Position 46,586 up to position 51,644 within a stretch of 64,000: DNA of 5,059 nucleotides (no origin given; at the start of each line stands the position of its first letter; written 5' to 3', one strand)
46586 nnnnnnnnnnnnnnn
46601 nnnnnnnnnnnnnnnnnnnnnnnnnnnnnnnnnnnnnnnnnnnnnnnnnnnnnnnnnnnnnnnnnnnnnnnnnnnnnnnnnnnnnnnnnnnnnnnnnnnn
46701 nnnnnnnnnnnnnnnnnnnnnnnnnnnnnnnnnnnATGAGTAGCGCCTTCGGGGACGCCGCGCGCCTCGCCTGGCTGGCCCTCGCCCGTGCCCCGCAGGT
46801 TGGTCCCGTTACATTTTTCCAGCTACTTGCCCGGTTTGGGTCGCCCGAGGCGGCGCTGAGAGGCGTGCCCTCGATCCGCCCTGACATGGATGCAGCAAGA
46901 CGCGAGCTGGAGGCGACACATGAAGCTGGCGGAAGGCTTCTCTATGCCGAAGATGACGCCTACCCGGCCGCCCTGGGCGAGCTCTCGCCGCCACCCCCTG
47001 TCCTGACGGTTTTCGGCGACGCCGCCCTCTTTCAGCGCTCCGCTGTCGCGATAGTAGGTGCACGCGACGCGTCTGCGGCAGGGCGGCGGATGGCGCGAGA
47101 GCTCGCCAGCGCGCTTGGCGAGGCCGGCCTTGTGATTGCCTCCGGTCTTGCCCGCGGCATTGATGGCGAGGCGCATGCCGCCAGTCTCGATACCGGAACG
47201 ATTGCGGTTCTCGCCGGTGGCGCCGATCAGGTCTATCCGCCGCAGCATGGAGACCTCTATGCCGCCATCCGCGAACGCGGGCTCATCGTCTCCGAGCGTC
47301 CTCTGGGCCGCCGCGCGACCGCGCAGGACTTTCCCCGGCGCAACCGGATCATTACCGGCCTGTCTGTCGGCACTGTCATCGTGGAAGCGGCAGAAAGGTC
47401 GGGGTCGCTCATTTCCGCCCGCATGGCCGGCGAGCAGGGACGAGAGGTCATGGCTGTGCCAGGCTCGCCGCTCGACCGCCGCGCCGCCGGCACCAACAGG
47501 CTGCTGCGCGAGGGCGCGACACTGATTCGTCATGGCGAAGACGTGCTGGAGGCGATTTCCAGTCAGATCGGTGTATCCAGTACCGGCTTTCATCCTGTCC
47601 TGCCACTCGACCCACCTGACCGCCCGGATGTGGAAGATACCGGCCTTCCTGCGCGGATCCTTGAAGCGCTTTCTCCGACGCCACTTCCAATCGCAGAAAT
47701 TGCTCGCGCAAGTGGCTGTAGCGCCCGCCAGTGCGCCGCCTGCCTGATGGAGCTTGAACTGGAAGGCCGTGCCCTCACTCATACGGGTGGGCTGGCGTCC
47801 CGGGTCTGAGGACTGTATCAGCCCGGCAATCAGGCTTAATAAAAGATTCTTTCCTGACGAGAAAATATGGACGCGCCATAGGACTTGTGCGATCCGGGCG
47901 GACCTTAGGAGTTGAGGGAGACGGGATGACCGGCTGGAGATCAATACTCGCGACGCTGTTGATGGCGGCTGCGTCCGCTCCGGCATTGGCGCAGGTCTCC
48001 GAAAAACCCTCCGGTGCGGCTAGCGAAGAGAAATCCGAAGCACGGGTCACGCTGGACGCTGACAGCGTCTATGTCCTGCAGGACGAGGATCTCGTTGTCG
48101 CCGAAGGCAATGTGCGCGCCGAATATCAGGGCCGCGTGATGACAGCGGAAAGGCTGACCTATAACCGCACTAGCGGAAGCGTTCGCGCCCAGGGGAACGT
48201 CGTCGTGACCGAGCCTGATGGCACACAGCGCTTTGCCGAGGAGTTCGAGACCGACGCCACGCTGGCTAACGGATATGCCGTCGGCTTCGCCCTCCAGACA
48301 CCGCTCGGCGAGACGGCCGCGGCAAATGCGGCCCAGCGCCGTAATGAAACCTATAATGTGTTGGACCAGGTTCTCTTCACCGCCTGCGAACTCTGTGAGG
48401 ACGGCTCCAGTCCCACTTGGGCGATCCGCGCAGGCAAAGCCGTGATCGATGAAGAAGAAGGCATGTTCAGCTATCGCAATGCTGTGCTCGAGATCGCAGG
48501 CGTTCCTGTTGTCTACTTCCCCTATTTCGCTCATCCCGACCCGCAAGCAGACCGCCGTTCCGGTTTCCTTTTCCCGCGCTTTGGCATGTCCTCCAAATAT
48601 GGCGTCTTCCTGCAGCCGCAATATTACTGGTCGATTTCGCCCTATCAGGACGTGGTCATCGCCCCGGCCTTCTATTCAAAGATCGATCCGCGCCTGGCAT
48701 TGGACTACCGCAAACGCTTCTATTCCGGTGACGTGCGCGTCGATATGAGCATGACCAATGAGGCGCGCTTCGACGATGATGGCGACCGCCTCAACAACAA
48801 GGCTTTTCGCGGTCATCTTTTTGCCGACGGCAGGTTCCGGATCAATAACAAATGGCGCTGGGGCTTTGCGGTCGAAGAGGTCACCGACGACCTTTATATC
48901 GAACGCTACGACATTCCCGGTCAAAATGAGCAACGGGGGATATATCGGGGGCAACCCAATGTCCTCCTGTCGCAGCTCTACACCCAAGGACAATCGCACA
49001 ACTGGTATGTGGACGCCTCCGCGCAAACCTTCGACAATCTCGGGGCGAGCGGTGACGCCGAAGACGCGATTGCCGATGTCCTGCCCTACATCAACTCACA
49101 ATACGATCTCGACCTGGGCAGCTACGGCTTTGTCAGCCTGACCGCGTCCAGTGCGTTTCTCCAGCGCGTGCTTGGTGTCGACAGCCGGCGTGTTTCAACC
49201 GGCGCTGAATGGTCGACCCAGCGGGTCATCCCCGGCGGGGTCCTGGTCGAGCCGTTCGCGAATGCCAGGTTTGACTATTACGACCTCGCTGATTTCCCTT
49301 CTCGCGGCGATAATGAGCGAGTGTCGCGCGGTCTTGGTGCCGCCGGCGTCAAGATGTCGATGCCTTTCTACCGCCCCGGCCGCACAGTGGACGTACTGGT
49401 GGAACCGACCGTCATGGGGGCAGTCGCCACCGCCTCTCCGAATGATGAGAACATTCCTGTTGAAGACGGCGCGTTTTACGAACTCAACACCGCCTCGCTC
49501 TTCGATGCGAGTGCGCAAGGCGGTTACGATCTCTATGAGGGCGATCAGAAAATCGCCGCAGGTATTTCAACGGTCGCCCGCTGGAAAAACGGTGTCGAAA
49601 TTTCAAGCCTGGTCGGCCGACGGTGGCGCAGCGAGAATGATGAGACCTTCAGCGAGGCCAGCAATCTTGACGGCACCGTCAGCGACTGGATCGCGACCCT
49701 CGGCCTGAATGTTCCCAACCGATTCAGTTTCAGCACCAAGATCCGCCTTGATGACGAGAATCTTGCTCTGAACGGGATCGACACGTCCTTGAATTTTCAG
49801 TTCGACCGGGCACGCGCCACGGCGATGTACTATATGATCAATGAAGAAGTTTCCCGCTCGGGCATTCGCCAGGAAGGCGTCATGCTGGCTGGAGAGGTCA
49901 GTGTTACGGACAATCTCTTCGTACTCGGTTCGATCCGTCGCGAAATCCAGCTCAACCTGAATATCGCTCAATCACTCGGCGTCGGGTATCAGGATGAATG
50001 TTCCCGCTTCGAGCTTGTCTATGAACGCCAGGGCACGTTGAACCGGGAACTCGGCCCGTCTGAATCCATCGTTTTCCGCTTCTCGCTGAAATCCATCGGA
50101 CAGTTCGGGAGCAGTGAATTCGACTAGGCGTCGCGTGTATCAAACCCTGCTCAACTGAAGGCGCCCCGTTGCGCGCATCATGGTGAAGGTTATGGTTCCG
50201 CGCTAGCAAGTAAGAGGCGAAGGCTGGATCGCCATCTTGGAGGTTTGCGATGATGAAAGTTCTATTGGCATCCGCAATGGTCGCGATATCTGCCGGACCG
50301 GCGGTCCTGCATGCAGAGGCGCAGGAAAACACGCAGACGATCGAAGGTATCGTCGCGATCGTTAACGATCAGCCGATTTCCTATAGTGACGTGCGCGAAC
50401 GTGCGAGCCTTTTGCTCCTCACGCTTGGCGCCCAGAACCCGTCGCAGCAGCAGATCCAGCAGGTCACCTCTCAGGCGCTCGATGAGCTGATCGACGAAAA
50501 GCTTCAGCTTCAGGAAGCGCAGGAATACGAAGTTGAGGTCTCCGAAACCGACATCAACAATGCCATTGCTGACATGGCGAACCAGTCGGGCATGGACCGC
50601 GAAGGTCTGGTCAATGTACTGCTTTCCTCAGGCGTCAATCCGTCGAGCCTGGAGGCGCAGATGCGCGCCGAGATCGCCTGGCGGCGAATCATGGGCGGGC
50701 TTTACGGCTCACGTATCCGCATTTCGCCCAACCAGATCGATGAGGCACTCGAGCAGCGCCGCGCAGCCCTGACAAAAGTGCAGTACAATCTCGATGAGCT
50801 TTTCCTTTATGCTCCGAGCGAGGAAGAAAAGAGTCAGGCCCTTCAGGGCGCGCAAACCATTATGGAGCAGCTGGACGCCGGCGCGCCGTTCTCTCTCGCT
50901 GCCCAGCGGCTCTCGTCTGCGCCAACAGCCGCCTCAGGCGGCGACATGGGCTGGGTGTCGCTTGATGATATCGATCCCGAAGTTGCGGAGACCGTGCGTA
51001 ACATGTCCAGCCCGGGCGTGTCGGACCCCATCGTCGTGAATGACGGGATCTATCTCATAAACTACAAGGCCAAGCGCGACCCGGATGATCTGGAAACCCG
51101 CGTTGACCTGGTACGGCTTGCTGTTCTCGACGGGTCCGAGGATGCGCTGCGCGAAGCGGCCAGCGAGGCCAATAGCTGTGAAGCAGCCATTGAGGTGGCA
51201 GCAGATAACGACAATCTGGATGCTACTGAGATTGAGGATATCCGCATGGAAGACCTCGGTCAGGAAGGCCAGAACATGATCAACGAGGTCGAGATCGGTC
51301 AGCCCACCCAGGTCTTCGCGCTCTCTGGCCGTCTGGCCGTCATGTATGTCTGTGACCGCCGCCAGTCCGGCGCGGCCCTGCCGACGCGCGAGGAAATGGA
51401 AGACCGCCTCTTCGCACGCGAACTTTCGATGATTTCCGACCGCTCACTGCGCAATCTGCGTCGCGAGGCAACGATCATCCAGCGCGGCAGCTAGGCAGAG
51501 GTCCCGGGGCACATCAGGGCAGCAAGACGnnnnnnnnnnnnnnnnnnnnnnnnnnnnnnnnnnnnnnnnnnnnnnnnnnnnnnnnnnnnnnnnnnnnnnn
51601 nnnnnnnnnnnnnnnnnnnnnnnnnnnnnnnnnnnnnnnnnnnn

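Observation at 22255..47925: A 25.6-kb block is a circular permutation of the dprA-topA cluster, inserted between lptG and lptD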

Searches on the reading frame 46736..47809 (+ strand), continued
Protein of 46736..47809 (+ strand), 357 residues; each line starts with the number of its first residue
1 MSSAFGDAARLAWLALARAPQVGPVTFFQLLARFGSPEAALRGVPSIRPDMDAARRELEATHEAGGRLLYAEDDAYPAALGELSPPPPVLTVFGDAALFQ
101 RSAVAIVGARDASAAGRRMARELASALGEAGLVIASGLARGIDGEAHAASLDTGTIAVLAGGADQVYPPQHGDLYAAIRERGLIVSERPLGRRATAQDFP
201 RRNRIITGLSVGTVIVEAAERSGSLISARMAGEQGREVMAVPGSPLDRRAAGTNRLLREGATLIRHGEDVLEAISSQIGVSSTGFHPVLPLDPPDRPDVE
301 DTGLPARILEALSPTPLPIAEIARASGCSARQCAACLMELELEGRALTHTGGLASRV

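Call 58: find_encoding_contigs(protein=P0564, flank=10000, max_places=1)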
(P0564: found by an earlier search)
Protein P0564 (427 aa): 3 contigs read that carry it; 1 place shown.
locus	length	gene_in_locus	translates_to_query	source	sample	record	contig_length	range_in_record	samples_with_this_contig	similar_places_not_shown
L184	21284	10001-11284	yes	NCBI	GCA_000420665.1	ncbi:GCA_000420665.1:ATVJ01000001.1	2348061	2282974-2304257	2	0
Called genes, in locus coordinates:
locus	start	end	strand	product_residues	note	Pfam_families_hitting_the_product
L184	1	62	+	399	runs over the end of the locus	PF01266:DAO (faint), PF03486:HI0933_like, PF22780:HI0933_like_1st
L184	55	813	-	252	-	PF00005:ABC_tran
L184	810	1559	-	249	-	PF02405:MlaE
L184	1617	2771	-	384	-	PF01168:Ala_racemase_N, PF00842:Ala_racemase_C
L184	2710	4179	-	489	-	PF00772:DnaB, PF03796:DnaB_C, PF13481:AAA_25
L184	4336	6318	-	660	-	PF11563:Protoglobin, PF12795:MscS_porin (faint), PF00015:MCPsignal, PF13682:CZB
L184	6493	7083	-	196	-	PF01281:Ribosomal_L9_N, PF03948:Ribosomal_L9_C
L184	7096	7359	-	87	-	PF01084:Ribosomal_S18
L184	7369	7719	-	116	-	PF01250:Ribosomal_S6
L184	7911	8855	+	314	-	PF00698:Acyl_transf_1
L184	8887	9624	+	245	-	PF00106:adh_short, PF08659:KR, PF13561:adh_short_C2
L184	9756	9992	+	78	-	PF00550:PP-binding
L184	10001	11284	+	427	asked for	PF00109:ketoacyl-synt, PF02801:Ketoacyl-synt_C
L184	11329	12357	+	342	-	PF02618:YceG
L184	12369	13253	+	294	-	PF03755:YicC-like_N, PF08340:YicC-like_C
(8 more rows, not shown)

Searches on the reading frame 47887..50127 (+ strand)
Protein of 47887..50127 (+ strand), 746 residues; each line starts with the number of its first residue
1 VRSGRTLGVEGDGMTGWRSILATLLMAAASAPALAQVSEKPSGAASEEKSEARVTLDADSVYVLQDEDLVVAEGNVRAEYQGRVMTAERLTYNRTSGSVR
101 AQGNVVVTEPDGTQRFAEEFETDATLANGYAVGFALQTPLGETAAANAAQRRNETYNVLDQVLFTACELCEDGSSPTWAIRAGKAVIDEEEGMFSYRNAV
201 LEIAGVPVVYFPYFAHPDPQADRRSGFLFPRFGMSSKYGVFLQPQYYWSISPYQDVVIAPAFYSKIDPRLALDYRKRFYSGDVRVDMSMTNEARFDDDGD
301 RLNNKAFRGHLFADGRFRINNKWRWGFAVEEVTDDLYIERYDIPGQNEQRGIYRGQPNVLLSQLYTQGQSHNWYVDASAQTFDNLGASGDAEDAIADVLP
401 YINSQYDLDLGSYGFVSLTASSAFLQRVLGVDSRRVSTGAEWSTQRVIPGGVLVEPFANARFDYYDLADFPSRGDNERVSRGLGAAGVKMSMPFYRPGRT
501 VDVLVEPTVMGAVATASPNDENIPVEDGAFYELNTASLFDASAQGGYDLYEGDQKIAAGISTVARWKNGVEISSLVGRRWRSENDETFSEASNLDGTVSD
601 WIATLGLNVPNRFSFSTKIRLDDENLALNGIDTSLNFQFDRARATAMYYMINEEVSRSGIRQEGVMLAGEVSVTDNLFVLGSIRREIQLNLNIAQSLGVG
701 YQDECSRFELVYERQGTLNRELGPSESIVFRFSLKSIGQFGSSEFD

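Call 10: search_protein_families(library=ncbifam, proteins=[window:47887-50127:+], max_evalue=0.00001)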
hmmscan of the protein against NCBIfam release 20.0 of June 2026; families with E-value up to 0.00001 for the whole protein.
window:47887-50127:+ (746 aa): 2 families
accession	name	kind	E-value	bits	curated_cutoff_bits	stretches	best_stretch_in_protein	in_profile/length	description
NF002997.0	PRK03761.1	equivalog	7.5e-31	107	683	1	27-350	24-349/783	LPS assembly protein LptD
NF003358.0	PRK04423.1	equivalog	4.3e-23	81.4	944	1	73-341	77-331/799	LPS-assembly protein LptD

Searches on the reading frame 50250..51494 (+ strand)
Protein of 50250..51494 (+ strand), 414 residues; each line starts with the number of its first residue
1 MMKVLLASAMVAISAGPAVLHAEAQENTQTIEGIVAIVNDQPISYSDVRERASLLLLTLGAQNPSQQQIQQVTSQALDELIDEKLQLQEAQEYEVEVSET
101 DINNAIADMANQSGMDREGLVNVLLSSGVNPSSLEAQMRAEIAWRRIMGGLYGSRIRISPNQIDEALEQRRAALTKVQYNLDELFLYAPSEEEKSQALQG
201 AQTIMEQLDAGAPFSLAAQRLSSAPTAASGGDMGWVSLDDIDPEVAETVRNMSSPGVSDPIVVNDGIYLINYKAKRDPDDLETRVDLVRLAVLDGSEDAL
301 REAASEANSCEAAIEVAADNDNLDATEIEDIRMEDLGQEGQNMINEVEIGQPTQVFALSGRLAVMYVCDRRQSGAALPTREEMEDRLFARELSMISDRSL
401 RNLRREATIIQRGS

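Call 10: search_protein_families(library=ncbifam, proteins=[window:50250-51494:+], max_evalue=0.00001)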
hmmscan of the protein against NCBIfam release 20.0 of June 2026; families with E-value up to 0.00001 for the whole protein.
window:50250-51494:+ (414 aa): 4 families
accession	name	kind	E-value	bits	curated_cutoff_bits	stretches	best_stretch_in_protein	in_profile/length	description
NF008038.0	PRK10770.1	equivalog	1.3e-21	76.9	394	1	20-271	14-269/431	peptidylprolyl isomerase SurA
NF000809.0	PRK00059.1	equivalog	1.8e-13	50.6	303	1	65-277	78-289/336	peptidylprolyl isomerase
NF008054.0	PRK10788.1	equivalog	5.3e-10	38.6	493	0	65-159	80-177/626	peptidylprolyl isomerase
TIGR02933.1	nifM_nitrog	equivalog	8.5e-07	29.1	168.2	1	63-283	18-228/256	nitrogen fixation protein NifM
